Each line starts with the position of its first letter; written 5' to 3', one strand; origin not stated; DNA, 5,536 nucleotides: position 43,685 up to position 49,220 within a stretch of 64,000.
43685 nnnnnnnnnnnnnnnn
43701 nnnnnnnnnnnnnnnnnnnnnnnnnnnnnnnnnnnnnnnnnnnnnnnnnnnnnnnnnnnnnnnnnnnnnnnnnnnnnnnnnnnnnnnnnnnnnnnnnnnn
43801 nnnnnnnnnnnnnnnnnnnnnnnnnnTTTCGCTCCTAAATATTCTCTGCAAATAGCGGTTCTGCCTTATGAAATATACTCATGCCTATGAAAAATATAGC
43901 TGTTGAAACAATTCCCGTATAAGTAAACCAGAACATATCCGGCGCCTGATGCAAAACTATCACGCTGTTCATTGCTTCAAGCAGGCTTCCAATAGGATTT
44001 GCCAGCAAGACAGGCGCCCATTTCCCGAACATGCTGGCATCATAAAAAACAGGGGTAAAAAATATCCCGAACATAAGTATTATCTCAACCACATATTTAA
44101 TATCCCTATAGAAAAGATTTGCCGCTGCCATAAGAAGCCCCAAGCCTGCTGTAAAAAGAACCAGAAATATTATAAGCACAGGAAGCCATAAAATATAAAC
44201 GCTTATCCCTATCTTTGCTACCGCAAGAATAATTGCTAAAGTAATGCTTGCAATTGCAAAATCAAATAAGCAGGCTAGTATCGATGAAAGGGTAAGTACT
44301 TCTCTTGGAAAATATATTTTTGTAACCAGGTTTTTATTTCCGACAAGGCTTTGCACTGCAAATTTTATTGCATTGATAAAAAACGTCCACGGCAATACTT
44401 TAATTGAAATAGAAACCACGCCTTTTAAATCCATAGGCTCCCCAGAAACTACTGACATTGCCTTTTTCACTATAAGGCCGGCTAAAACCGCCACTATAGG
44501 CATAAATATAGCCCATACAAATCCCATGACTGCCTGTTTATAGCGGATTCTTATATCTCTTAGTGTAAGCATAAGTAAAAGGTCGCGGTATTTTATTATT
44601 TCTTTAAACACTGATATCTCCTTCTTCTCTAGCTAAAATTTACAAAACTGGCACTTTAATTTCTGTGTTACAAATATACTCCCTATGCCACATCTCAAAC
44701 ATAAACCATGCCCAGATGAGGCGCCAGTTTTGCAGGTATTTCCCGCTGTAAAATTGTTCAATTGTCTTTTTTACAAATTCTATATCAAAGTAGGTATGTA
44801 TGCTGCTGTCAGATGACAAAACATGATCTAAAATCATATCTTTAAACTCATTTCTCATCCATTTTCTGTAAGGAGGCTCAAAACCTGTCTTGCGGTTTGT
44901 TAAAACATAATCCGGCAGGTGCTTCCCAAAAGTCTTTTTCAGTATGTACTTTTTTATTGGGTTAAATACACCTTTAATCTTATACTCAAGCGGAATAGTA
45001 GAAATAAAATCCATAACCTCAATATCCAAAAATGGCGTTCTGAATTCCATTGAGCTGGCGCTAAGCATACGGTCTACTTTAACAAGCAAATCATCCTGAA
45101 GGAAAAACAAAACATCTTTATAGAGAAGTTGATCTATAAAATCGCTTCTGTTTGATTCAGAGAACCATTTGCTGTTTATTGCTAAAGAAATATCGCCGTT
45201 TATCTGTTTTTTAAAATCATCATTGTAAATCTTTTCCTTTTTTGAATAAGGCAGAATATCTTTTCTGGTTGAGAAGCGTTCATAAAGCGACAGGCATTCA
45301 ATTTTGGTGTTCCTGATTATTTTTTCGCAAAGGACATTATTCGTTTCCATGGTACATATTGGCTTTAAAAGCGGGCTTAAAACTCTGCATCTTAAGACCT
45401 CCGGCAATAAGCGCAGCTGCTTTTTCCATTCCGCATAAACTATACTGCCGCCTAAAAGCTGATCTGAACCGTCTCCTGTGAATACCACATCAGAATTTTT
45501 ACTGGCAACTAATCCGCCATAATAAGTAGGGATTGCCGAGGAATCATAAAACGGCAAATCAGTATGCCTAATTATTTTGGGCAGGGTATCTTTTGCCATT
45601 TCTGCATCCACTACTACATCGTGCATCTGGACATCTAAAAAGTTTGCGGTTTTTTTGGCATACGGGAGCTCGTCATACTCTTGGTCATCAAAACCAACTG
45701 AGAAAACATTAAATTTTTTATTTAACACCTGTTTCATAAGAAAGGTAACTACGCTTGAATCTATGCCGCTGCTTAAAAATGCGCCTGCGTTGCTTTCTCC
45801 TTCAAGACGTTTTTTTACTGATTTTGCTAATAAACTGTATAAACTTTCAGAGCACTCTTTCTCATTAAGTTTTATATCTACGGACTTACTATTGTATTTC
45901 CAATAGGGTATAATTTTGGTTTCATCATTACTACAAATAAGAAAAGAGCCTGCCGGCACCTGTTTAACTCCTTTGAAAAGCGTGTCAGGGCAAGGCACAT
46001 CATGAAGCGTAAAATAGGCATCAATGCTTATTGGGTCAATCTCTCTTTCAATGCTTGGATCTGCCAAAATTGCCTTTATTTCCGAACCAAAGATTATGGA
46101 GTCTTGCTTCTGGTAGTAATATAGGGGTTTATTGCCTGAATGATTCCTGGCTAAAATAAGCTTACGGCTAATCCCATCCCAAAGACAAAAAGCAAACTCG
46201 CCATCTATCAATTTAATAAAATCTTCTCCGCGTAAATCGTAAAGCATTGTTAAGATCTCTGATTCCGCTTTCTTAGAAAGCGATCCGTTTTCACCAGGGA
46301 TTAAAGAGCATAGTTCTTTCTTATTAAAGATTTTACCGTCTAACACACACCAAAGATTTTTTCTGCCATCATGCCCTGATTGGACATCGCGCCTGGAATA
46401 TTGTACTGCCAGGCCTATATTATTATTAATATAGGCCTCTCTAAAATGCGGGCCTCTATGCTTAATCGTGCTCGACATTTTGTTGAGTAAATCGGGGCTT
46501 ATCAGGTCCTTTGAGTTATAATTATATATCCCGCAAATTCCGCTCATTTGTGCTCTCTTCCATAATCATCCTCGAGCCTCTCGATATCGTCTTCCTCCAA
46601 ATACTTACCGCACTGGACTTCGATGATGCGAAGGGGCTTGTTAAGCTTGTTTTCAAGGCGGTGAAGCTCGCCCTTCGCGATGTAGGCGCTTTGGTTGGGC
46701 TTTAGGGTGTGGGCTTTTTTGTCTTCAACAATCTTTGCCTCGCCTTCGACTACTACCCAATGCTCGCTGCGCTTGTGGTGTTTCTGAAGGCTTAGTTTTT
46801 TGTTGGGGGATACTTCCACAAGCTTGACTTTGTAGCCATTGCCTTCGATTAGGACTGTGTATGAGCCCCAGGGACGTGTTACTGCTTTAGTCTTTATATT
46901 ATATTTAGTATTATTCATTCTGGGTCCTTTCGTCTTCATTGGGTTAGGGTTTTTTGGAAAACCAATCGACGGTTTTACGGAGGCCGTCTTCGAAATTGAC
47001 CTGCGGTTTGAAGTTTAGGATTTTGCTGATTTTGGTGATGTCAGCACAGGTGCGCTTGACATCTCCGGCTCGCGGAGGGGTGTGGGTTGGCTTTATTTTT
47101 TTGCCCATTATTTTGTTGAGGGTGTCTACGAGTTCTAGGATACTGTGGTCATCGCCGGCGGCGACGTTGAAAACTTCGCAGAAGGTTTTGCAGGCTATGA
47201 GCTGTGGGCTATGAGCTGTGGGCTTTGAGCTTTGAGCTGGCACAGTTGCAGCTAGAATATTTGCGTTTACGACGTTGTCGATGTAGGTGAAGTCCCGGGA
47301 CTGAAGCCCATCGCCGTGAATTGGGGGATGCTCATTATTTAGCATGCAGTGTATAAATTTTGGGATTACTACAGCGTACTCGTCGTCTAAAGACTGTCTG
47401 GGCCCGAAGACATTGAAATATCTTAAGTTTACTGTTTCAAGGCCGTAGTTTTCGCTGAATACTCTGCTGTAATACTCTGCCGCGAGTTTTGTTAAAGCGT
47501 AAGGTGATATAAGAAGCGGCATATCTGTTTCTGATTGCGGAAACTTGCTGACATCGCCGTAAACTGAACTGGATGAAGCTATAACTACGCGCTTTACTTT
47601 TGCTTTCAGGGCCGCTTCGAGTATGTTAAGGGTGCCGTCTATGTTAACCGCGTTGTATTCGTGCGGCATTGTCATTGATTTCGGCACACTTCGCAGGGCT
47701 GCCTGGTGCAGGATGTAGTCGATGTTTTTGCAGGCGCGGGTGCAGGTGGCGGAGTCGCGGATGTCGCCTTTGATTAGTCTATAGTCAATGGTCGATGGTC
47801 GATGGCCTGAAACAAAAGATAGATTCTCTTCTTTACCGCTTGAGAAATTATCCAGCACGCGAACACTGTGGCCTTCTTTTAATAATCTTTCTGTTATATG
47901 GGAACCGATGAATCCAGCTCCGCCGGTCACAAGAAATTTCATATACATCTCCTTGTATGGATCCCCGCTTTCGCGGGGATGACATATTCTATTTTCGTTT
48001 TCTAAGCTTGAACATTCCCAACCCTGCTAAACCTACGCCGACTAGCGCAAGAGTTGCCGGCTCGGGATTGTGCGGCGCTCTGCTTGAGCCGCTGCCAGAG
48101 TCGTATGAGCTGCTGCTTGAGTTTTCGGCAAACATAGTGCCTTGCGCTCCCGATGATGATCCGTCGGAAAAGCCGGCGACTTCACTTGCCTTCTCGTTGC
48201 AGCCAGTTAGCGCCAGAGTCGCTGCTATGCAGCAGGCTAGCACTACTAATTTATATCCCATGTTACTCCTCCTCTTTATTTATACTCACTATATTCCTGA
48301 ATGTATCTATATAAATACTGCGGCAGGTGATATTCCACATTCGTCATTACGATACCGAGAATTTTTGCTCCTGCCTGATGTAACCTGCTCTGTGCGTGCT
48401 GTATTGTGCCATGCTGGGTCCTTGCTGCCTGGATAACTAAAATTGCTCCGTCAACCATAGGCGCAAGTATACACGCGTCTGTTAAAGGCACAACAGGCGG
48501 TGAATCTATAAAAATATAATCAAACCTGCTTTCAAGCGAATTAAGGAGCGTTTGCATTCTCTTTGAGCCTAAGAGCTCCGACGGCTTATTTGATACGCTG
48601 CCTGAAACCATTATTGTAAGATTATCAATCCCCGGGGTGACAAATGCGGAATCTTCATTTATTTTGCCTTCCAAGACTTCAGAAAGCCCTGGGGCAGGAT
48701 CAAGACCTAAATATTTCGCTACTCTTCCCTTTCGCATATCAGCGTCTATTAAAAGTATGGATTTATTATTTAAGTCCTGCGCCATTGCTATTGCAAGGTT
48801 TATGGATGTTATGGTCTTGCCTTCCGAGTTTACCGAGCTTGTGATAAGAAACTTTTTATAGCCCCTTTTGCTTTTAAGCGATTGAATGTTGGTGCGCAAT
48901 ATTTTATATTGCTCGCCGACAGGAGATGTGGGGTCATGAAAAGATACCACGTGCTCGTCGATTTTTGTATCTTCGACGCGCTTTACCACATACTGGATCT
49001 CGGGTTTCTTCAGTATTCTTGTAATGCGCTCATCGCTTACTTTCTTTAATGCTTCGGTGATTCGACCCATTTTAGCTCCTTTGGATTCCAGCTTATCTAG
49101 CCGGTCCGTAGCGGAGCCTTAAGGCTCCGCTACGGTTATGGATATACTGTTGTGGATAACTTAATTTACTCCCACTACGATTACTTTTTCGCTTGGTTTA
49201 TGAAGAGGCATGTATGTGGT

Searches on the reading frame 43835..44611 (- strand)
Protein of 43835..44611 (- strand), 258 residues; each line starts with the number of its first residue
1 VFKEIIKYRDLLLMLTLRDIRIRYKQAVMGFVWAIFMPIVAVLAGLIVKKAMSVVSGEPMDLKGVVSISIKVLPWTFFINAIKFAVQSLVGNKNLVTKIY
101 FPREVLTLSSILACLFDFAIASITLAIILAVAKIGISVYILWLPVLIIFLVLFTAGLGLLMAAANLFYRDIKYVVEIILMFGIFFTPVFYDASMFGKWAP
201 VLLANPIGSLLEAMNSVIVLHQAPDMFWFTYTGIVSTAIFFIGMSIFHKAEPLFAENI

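Call 34: search_protein_families(library=ncbifam, proteins=[window:43835-44611:-], max_evalue=0.00001)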
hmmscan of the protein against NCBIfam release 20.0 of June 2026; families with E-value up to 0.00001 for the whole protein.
window:43835-44611:- (258 aa): 1 family
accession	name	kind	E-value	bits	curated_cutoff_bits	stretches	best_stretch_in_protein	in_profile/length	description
NF050109.1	galactan_ABC_perm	equivalog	1.4e-07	31.4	380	1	6-196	18-204/272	galactan export ABC transporter permease subunit Wzm/RfbD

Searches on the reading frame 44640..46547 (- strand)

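Call 34: search_protein_families(library=ncbifam, proteins=[window:44640-46547:-], max_evalue=0.00001)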
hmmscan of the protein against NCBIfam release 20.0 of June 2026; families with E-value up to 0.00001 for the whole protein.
window:44640-46547:- (635 aa): 6 families
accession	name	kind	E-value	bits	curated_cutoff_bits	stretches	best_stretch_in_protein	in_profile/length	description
TIGR03108.1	eps_aminotran_1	hypoth_equivalog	2.4e-102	343.7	816.9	1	1-620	1-624/628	XrtA/PEP-CTERM system amidotransferase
TIGR01536.1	asn_synth_AEB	equivalog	7.6e-98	328.7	267.1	1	3-556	2-517/517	asparagine synthase (glutamine-hydrolyzing)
TIGR03104.1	trio_amidotrans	equivalog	5.7e-74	249.4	570.1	2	1-374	1-386/589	N-acetylglutaminylglutamine amidotransferase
NF033535.1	lass_lactam_cya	exception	3.2e-64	217.6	525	2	1-342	1-352/668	lasso peptide isopeptide bond-forming cyclase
NF006949.0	PRK09431.1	equivalog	6.9e-59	199.8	499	3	1-162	1-167/554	asparagine synthase B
NF033561.1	macrolact_Ik_Al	subfamily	8.1e-17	61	300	1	135-366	98-332/561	albusnodin/ikarugamycin family macrolactam cyclase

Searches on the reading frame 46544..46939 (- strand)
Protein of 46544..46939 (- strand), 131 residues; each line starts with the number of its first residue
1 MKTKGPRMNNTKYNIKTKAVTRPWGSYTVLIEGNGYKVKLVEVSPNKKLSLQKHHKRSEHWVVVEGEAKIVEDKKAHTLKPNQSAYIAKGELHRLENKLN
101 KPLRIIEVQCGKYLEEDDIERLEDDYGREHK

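Call 34: search_protein_families(library=ncbifam, proteins=[window:46544-46939:-], max_evalue=0.00001)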
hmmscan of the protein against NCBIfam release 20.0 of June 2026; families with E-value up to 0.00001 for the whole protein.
window:46544-46939:- (131 aa): 2 families
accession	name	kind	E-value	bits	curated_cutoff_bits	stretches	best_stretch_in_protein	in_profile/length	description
TIGR01479.1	GMP_PMI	equivalog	3.9e-43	147.9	372.95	1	14-128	353-467/467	mannose-1-phosphate guanylyltransferase/mannose-6-phosphate isomerase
NF012004.0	PRK15460.1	equivalog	1.2e-31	109.9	859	1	18-128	367-477/478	mannose-1-phosphate guanyltransferase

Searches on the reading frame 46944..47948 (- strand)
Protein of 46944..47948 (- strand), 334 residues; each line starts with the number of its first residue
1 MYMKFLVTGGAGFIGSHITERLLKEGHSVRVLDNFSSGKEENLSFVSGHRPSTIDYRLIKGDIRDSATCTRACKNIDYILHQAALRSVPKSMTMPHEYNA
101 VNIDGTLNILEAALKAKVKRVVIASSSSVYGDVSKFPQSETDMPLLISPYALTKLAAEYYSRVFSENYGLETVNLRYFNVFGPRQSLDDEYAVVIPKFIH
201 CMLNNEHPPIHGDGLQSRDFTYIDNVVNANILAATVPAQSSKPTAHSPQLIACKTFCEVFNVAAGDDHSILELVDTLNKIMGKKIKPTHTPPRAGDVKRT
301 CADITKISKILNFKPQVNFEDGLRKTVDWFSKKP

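Call 34: search_protein_families(library=ncbifam, proteins=[window:46944-47948:-], max_evalue=0.00001)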
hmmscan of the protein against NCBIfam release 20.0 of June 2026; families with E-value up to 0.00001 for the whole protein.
window:46944-47948:- (334 aa): 30 families (the best 25 are shown)
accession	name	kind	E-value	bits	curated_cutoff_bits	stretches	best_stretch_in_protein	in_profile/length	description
NF011728.1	PRK15181.1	equivalog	1.6e-76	257.6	760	1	4-333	17-340/348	Vi polysaccharide biosynthesis UDP-N-acetylglucosaminuronic acid C-4 epimerase TviC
TIGR01179.1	galE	equivalog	9.3e-58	195.6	262.3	1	5-333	2-328/332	UDP-glucose 4-epimerase GalE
TIGR04180.1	EDH_00030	hypoth_equivalog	1.4e-53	181.9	475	1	6-317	2-296/297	NAD-dependent 4,6-dehydratase LegB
TIGR01181.1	dTDP_gluc_dehyt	equivalog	2e-47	161.8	365.1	1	4-332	1-313/321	dTDP-glucose 4,6-dehydratase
NF007956.0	PRK10675.1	subfamily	4.6e-40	137.8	394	1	3-334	1-333/338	UDP-glucose 4-epimerase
TIGR02197.1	heptose_epim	equivalog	5e-35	121.2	274.6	1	6-238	2-234/316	ADP-glyceromanno-heptose 6-epimerase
NF007490.0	PRK10084.1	subfamily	2.7e-28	99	649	1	3-330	1-334/361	dTDP-glucose 4,6-dehydratase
NF007582.0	PRK10217.1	equivalog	1.2e-24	87.1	698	1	4-330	3-331/355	dTDP-glucose 4,6-dehydratase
TIGR03466.1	HpnA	hypoth_equivalog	9.9e-23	80.5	367.65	1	3-173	1-163/327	hopanoid-associated sugar epimerase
NF042422.1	oxyalk_red_OleD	equivalog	2.2e-22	79.9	580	1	3-234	1-215/329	2-alkyl-3-oxoalkanoate reductase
NF047922.1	GDPFucSynFcl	equivalog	6.4e-20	71.8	500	1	86-332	65-303/308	GDP-L-fucose synthase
TIGR03589.1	PseB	equivalog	1.9e-19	69.8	407.75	1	5-127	7-126/324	UDP-N-acetylglucosamine 4,6-dehydratase (inverting)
TIGR01472.1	gmd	equivalog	5e-19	68.7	415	1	6-326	4-334/342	GDP-mannose 4,6-dehydratase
NF042423.1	oxyalk_red_Shew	equivalog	1.7e-17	63.5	580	1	4-243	10-230/331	2-alkyl-3-oxoalkanoate reductase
NF008360.0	PRK11150.1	equivalog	1.9e-16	60.1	452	1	6-232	3-223/310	ADP-glyceromanno-heptose 6-epimerase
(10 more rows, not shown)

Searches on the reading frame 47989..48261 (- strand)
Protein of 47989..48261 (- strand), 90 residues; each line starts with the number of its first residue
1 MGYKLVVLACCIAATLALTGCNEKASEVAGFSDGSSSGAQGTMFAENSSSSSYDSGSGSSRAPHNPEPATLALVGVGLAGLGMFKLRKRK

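Call 80: search_protein_families(library=pfam, proteins=[window:47989-48261:-], max_evalue=0.001)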
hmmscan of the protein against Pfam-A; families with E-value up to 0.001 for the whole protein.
window:47989-48261:- (90 aa): 1 family
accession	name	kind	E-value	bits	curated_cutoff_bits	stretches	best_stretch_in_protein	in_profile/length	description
PF07589.16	PEP-CTERM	-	5.1e-06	26.8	20.7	1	66-87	3-22/24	PEP-CTERM motif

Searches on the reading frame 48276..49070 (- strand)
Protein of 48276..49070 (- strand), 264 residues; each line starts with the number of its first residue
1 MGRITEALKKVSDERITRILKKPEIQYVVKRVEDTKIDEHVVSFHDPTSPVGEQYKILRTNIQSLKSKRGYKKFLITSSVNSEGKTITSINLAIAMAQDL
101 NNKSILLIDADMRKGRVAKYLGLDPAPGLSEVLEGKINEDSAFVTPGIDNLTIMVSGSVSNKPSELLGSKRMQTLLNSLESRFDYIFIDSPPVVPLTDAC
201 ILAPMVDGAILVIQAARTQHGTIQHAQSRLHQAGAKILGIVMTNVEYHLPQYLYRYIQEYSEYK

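Call 80: search_protein_families(library=pfam, proteins=[window:48276-49070:-], max_evalue=0.001)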
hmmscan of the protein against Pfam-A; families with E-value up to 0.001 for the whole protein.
window:48276-49070:- (264 aa): 3 families
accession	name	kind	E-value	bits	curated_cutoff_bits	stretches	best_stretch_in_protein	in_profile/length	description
PF13614.12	AAA_31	-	3.1e-11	44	27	1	84-215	14-149/177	AAA domain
PF10609.15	ParA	-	7.9e-06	25.9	27.1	1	75-247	7-176/246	NUBPL iron-transfer P-loop NTPase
PF01656.29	CbiA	-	1e-05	25.9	25.4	1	82-257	9-96/125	CobQ/CobB/MinD/ParA nucleotide binding domain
